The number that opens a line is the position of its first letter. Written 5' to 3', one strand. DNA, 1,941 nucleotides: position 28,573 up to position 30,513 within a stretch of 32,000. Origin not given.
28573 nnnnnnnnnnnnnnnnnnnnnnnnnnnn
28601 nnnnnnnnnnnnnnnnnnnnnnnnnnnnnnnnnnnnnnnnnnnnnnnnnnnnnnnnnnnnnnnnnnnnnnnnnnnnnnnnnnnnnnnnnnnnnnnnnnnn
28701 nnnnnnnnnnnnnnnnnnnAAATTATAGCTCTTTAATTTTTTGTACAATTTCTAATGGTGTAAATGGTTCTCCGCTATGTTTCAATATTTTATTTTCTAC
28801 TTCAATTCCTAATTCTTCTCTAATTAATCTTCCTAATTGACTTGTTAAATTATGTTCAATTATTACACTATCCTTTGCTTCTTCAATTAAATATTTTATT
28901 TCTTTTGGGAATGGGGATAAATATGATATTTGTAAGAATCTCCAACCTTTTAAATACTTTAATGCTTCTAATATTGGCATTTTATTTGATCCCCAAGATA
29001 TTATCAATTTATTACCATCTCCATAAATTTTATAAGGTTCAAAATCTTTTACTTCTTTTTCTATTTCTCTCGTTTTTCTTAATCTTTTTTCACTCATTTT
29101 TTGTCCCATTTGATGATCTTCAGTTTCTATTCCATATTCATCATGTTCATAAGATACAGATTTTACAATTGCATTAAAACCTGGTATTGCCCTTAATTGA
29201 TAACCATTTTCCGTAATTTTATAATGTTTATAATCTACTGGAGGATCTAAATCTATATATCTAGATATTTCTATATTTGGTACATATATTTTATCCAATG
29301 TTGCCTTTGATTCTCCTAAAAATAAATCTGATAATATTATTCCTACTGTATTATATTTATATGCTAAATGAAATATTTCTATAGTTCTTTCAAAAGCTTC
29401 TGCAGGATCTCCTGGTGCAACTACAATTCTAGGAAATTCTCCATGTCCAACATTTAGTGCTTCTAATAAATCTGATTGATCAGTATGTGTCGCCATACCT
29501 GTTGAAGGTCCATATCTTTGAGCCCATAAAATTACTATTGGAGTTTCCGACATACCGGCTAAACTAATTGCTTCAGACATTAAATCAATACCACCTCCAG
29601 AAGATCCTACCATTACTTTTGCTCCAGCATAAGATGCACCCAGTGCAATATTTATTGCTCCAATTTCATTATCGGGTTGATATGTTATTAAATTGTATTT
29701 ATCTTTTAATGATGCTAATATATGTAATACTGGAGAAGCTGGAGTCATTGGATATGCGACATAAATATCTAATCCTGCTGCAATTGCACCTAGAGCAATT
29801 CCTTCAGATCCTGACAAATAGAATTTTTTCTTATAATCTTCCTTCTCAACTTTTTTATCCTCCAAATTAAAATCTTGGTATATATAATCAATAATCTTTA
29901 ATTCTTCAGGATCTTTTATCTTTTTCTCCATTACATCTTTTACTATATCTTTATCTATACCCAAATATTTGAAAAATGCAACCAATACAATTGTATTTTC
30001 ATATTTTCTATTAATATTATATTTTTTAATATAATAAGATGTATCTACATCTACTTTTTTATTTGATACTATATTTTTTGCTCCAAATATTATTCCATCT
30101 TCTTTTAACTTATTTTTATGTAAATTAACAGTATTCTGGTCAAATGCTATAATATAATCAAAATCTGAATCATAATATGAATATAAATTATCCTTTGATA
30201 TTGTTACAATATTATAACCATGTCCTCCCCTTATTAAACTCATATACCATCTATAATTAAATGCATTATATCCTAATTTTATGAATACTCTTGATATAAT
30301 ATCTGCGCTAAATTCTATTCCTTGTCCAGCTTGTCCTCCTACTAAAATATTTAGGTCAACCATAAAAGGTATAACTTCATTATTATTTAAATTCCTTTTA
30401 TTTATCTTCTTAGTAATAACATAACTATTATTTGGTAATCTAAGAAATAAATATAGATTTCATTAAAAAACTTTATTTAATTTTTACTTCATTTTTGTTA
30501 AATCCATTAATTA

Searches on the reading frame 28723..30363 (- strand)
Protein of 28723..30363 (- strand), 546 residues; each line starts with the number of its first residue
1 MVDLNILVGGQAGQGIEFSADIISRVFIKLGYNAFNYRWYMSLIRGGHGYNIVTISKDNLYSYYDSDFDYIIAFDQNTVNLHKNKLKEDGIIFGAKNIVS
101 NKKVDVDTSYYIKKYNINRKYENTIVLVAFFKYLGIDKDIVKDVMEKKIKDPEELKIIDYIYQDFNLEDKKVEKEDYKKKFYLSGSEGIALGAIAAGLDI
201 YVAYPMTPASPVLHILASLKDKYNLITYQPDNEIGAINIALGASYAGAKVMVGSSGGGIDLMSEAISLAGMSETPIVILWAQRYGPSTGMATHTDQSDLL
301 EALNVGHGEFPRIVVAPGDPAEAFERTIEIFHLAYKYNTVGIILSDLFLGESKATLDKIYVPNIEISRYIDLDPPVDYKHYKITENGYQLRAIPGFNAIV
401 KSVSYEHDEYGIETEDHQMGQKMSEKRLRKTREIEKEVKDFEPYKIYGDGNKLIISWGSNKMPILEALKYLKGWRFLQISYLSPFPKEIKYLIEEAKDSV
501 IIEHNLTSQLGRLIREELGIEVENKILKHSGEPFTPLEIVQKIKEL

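Call 16: search_protein_families(library=pfam, proteins=[window:28723-30363:-], max_evalue=0.001)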
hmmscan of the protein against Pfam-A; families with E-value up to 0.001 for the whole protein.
window:28723-30363:- (546 aa): 2 families
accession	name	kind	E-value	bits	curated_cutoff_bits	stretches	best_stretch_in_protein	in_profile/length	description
PF01855.24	POR_N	-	3.8e-48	164.7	27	1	192-417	2-221/231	Pyruvate flavodoxin/ferredoxin oxidoreductase, thiamine diP-bdg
PF01558.24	POR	-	3.4e-20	73.4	27.4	1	12-158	1-161/173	Pyruvate ferredoxin/flavodoxin oxidoreductase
